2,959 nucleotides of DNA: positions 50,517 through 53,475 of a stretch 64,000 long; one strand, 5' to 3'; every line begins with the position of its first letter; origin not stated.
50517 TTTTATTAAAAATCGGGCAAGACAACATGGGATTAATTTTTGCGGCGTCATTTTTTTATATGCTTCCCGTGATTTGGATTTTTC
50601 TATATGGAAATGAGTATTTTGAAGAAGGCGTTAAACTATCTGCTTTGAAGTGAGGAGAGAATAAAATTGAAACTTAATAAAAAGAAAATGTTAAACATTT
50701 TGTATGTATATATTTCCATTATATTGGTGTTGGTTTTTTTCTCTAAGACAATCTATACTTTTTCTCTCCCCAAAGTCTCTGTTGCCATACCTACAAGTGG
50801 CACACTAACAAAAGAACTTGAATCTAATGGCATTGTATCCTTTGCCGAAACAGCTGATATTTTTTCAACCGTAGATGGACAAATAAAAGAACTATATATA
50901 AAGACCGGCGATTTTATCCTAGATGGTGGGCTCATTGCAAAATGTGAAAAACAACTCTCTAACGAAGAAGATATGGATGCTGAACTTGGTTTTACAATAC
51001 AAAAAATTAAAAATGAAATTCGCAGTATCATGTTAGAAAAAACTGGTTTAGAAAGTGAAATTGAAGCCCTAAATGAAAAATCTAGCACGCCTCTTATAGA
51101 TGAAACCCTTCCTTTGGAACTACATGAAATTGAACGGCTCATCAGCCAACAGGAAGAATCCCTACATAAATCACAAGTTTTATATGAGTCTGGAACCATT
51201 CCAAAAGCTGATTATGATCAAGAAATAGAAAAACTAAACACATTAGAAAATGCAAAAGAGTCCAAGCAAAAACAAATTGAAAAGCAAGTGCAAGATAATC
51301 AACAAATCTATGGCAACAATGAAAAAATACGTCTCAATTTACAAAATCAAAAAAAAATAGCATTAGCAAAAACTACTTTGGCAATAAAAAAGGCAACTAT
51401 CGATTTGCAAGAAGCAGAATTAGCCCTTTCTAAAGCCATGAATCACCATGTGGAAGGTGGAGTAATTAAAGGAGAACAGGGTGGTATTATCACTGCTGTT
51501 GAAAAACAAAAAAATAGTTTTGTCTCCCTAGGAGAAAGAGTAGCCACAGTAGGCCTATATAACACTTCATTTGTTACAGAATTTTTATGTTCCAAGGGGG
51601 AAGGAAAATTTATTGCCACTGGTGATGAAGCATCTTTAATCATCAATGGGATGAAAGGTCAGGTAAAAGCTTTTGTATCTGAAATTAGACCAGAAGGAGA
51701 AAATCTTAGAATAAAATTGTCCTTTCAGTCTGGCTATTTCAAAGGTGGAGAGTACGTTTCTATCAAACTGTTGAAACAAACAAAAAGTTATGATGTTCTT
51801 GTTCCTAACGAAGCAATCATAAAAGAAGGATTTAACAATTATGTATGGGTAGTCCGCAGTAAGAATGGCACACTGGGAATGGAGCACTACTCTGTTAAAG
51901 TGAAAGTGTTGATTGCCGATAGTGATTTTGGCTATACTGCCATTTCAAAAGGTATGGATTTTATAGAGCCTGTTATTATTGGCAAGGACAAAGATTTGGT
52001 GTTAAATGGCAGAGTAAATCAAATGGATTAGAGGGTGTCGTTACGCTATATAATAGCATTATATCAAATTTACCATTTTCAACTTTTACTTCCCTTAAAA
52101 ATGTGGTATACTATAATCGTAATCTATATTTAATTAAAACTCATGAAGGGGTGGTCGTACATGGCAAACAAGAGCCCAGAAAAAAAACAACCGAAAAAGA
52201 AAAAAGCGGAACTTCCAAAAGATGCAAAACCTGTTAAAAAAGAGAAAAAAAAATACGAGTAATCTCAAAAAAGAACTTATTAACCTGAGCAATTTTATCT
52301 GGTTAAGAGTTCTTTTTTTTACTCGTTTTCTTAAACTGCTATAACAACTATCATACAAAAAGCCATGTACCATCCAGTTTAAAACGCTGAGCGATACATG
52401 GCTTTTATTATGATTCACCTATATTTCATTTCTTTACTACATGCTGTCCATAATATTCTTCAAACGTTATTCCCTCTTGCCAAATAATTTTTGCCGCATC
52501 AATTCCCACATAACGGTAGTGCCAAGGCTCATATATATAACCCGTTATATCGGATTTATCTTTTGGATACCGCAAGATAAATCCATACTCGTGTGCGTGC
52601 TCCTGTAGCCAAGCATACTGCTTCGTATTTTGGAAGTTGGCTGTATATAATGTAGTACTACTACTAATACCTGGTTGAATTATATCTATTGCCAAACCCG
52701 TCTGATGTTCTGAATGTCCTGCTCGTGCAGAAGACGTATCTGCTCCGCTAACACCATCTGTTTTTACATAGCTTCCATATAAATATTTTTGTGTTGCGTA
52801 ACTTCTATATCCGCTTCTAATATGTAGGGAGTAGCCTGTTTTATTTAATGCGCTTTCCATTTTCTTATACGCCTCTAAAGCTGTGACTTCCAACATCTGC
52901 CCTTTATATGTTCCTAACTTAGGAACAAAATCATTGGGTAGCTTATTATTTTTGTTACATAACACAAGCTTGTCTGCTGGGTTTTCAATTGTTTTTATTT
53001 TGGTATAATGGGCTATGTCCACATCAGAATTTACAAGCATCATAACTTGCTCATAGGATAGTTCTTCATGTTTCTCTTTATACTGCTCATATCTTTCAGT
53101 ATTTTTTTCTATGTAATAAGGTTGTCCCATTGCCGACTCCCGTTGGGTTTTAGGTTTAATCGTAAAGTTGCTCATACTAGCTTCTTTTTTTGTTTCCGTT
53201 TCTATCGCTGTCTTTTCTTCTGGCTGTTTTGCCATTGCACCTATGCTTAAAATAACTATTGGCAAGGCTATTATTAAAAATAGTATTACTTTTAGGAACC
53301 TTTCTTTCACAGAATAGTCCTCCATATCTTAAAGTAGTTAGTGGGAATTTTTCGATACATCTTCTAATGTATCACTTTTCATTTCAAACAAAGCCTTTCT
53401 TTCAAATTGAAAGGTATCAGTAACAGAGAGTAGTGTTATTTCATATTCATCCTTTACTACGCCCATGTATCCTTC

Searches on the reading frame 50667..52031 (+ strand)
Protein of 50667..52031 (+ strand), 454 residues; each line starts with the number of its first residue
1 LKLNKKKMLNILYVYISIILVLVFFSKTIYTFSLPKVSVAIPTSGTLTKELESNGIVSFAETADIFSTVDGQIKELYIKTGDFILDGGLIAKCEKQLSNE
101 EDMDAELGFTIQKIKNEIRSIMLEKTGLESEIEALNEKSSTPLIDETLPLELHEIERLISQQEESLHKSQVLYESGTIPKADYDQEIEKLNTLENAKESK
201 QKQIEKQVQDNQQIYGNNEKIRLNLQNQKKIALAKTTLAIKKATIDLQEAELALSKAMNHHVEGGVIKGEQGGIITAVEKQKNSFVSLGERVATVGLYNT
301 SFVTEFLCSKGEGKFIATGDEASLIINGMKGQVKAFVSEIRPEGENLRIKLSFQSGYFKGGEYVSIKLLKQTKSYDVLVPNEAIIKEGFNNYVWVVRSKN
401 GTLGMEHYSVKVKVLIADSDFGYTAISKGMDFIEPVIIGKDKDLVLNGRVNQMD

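Call 56: search_protein_families(library=pfam, proteins=[window:50667-52031:+], max_evalue=0.001)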
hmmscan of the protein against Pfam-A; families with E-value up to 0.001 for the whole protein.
window:50667-52031:+ (454 aa): 0 families

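Call 68: search_protein_families(library=padloc, proteins=[window:50667-52031:+], max_evalue=0.01)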
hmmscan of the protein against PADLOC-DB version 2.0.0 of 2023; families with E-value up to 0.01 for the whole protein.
window:50667-52031:+ (454 aa): 0 families

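Call 69: search_protein_families(library=ncbifam, proteins=[window:50667-52031:+], max_evalue=0.01)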
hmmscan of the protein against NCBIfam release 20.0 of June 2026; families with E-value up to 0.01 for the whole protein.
window:50667-52031:+ (454 aa): 7 families
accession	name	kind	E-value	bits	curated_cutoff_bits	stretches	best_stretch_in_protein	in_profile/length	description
TIGR01730.1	RND_mfp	subfamily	1.2e-17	63.9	94.9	2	195-430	67-299/322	efflux RND transporter periplasmic adaptor subunit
TIGR00999.1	8a0102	subfamily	3.8e-09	36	319.3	1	198-401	26-234/271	CzcB/NccB family metal efflux transporter periplasmic adaptor subunit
TIGR02971.1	heterocyst_DevB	subfamily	1.2e-07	31.5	129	1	72-281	26-221/327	ABC exporter membrane fusion protein, DevB family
TIGR00998.1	8a0101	subfamily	1.3e-06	27.7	390.8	1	56-252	36-207/334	EmrA/EmrK family multidrug efflux transporter periplasmic adaptor subunit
TIGR03794.1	NHLM_micro_HlyD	equivalog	5.3e-06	25.6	156.2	1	44-321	39-313/421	NHLP bacteriocin system secretion protein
NF008589.1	PRK11556.1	equivalog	2.2e-05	23.6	391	0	33-94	55-116/392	MdtA/MuxA family multidrug efflux RND transporter periplasmic adaptor subunit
NF008606.0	PRK11578.1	equivalog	0.00042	19.5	342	1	5-96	4-95/371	macrolide transporter subunit MacA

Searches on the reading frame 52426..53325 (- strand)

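Call 9: search_protein_families(library=pfam, proteins=[window:52426-53325:-], max_evalue=0.01)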
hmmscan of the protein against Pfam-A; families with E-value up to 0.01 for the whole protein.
window:52426-53325:- (299 aa): 2 families
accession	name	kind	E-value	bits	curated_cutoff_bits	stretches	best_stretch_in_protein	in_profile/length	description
PF02557.22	VanY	-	2.4e-43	147.5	25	1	144-274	3-131/132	D-alanyl-D-alanine carboxypeptidase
PF08291.16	Peptidase_M15_3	-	0.0097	16.5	23.2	0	147-180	23-56/108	Peptidase M15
